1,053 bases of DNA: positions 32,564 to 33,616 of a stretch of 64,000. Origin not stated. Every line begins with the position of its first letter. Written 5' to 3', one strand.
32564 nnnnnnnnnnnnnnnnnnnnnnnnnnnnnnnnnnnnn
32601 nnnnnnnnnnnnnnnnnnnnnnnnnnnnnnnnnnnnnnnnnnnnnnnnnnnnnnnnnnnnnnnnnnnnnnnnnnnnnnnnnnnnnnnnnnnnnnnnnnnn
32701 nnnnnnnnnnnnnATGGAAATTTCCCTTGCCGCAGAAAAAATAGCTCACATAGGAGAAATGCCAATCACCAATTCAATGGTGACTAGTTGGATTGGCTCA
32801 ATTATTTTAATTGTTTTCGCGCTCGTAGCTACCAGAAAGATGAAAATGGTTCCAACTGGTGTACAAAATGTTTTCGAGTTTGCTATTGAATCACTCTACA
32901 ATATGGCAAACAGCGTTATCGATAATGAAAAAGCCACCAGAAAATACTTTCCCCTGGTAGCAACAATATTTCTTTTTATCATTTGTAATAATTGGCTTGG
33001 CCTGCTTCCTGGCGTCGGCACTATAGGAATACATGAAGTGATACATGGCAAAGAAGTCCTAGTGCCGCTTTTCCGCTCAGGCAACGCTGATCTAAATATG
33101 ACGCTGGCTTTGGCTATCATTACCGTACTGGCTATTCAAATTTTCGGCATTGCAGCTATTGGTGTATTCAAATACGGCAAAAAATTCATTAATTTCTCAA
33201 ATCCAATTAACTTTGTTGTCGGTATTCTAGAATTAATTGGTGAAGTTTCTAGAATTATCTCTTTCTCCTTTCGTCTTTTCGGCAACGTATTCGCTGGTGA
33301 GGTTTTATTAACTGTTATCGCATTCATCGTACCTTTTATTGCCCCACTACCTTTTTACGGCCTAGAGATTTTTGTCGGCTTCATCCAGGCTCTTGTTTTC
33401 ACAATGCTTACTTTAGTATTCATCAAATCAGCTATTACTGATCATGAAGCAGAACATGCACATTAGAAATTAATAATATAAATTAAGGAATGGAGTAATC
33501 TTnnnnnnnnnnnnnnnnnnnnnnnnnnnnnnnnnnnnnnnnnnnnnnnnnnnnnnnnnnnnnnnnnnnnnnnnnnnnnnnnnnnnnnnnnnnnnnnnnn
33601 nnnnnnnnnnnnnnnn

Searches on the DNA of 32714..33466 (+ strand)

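Call 51: search_with_rna_model(model_id=R1, sources=[L008, L009, L010, L011, L012, L013, L014, L015, L016, L017, L018, L019, L020, L021, L022, L023, L024, L025, L026, L027, L028, L029, L030, L031, L032, L033, L034, L035, L036, L037, L038, L039, L040, L041, L042, L043, L044, L045, L046, L047, L048, L049, L050, L051, L052, L053, L054, L055, L056, L057, L058, L059, L060, L061, L062, L063, L064, L065, L066, L067, L068, L069, L070, L071, L072, L073, L074, L075, L076, L077, L078, L079, L080, L081, L082, L083, L089, L090, L091, L092, L093, L094, L095, L096, L097, L098, L099, L100, L101, L102, L103, L104, L105, L106, L107, L108, L109, L110, L111, L112], max_evalue=10, show_alignments=3)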
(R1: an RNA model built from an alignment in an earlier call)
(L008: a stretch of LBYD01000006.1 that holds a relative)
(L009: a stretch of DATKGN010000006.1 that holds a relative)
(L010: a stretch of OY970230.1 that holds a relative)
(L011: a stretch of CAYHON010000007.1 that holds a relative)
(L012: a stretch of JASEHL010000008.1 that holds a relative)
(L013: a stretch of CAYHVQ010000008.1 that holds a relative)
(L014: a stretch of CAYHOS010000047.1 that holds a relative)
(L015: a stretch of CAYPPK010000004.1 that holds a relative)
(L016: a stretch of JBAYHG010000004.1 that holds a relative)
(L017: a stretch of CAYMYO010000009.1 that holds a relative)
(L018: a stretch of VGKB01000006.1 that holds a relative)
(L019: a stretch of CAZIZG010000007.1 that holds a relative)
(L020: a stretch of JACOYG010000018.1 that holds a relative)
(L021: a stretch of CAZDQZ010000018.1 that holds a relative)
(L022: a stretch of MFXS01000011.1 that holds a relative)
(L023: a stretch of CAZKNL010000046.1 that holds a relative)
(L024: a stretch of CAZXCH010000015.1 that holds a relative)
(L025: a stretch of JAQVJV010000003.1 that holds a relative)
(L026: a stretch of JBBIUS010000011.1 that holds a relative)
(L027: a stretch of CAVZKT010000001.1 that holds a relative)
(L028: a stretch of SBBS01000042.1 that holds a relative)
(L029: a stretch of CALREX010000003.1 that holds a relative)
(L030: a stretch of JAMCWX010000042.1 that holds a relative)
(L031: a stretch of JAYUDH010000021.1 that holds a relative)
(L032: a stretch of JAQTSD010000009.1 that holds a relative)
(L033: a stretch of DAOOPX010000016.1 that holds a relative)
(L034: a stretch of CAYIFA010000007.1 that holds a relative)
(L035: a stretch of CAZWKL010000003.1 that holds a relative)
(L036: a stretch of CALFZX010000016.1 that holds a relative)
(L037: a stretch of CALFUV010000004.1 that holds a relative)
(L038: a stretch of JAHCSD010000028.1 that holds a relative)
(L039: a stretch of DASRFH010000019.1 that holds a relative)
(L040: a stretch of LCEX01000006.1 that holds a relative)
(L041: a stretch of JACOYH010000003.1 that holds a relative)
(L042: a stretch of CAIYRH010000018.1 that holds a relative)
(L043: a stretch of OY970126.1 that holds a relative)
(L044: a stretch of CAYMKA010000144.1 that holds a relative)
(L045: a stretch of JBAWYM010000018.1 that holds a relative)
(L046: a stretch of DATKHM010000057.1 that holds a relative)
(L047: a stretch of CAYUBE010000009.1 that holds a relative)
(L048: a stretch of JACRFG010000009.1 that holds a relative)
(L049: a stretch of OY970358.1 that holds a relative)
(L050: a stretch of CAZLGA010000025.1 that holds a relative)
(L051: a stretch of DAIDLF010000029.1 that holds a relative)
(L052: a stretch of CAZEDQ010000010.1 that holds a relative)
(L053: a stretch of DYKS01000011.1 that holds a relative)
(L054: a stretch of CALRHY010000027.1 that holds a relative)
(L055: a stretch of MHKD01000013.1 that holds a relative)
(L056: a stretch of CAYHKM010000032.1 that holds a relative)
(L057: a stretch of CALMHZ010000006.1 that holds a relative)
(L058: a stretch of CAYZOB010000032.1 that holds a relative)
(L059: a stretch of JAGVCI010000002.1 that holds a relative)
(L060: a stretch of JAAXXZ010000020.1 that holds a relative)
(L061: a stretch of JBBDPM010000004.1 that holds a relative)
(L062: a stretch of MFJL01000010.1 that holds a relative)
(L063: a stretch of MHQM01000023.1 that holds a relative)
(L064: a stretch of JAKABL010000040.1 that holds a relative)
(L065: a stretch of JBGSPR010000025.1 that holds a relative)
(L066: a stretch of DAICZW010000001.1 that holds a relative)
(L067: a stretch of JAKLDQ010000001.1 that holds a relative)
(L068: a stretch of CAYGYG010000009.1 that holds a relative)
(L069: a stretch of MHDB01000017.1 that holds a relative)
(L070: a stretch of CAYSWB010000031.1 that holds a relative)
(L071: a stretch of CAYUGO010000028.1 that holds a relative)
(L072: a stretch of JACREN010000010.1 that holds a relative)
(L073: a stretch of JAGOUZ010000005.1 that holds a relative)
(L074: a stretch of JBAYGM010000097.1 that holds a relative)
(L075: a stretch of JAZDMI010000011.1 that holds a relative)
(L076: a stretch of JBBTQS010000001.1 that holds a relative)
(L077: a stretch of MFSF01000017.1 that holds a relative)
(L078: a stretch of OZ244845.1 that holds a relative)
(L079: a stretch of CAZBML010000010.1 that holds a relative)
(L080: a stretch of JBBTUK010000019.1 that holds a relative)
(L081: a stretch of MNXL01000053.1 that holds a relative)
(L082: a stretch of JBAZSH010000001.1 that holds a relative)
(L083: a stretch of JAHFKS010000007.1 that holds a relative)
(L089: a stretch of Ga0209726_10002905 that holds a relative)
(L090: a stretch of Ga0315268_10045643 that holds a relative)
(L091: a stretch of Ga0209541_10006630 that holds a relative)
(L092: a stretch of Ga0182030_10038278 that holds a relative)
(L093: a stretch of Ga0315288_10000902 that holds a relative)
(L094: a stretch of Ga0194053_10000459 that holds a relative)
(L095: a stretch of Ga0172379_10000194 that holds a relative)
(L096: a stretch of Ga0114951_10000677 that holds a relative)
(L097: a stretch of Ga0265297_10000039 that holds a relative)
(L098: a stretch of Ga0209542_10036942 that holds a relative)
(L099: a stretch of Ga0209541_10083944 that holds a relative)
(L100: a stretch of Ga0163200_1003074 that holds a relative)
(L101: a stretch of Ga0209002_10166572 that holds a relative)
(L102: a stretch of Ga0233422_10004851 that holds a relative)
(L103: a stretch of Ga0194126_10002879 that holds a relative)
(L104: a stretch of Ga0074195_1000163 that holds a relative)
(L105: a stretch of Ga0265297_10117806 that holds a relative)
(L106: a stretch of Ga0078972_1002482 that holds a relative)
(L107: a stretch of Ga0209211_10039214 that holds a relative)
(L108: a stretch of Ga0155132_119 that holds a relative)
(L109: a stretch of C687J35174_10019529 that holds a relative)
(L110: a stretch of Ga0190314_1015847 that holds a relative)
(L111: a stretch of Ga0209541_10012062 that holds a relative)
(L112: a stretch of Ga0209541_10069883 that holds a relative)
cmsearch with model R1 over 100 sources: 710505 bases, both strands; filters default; matches with E-value up to 10: 1.
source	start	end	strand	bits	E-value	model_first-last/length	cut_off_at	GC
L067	711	756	-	12.6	1.7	42-88/112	no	0.35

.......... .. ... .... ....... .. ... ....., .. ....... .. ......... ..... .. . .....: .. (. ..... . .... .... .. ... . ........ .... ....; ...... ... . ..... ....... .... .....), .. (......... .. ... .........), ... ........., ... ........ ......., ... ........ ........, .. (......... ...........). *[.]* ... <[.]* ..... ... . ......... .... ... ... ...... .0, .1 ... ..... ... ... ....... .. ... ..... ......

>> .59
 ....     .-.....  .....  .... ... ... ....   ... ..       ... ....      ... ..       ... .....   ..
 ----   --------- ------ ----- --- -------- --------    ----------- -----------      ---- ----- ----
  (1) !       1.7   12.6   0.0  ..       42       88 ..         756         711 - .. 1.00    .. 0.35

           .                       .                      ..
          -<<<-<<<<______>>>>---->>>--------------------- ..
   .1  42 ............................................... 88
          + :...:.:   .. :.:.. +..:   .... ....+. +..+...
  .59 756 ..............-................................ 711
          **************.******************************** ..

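Call 70: search_rna_families(source=L169, start=2440, end=2680, threshold=evalue, max_evalue=10, show_alignments=2)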
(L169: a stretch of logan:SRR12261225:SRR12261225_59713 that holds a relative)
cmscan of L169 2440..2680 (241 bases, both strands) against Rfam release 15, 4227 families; matches with E-value up to 10: 2.
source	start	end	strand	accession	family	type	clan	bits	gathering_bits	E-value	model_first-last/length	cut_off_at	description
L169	2586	2662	-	RF02458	Virus_CITE_3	Cis-reg;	-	13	100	3.4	1-122/122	no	Aureusvirus cap-independent translation element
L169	2461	2612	-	RF01963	RMST_2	Gene; lncRNA;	-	10.8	45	9.4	1-135/135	no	Rhabdomyosarcoma 2 associated transcript conserved region 2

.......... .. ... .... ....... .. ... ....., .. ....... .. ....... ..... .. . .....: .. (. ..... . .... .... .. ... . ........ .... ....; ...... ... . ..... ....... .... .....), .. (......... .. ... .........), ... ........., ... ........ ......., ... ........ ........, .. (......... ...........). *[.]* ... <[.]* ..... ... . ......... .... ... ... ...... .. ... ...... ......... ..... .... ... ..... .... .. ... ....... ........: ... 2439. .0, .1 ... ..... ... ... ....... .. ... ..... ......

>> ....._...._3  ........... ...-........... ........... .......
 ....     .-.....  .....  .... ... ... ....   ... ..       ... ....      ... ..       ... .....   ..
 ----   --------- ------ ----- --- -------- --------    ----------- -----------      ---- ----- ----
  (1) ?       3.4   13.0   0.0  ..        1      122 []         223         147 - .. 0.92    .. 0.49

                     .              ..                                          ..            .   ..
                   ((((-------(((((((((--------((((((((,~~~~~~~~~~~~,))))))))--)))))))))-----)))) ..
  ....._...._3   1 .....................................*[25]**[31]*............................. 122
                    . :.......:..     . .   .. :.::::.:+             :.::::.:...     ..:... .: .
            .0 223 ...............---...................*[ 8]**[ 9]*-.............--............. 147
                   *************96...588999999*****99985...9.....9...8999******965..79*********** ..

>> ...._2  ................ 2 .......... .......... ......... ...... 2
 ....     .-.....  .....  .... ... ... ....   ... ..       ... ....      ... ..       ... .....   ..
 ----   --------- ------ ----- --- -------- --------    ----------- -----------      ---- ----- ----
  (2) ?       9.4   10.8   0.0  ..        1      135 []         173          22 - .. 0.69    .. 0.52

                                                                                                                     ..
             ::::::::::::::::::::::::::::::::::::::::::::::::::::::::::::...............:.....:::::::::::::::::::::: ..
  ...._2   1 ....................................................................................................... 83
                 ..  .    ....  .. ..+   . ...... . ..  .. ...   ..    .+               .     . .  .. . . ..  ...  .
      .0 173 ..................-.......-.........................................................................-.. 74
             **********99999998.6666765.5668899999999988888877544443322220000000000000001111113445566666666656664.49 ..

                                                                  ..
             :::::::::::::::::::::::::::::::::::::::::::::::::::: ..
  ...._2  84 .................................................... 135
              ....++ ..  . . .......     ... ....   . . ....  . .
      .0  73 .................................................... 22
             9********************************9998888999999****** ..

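Call 71: search_rna_families(source=L176, start=2460, end=2700, threshold=evalue, max_evalue=10, show_alignments=2)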
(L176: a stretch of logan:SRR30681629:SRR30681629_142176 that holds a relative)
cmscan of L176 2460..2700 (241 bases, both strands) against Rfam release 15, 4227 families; matches with E-value up to 10: 2.
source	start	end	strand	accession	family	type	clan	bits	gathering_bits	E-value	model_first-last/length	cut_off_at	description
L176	2624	2647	-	RF01809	symR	Gene; antitoxin;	-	12.5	61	7.4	46-69/77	no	SymR antitoxin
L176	2571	2652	+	RF02791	CcsR1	Gene; sRNA;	-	11.9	65.3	2.1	1-83/83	no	Conserved CCUCCUCCC motif stress-induced RNA 1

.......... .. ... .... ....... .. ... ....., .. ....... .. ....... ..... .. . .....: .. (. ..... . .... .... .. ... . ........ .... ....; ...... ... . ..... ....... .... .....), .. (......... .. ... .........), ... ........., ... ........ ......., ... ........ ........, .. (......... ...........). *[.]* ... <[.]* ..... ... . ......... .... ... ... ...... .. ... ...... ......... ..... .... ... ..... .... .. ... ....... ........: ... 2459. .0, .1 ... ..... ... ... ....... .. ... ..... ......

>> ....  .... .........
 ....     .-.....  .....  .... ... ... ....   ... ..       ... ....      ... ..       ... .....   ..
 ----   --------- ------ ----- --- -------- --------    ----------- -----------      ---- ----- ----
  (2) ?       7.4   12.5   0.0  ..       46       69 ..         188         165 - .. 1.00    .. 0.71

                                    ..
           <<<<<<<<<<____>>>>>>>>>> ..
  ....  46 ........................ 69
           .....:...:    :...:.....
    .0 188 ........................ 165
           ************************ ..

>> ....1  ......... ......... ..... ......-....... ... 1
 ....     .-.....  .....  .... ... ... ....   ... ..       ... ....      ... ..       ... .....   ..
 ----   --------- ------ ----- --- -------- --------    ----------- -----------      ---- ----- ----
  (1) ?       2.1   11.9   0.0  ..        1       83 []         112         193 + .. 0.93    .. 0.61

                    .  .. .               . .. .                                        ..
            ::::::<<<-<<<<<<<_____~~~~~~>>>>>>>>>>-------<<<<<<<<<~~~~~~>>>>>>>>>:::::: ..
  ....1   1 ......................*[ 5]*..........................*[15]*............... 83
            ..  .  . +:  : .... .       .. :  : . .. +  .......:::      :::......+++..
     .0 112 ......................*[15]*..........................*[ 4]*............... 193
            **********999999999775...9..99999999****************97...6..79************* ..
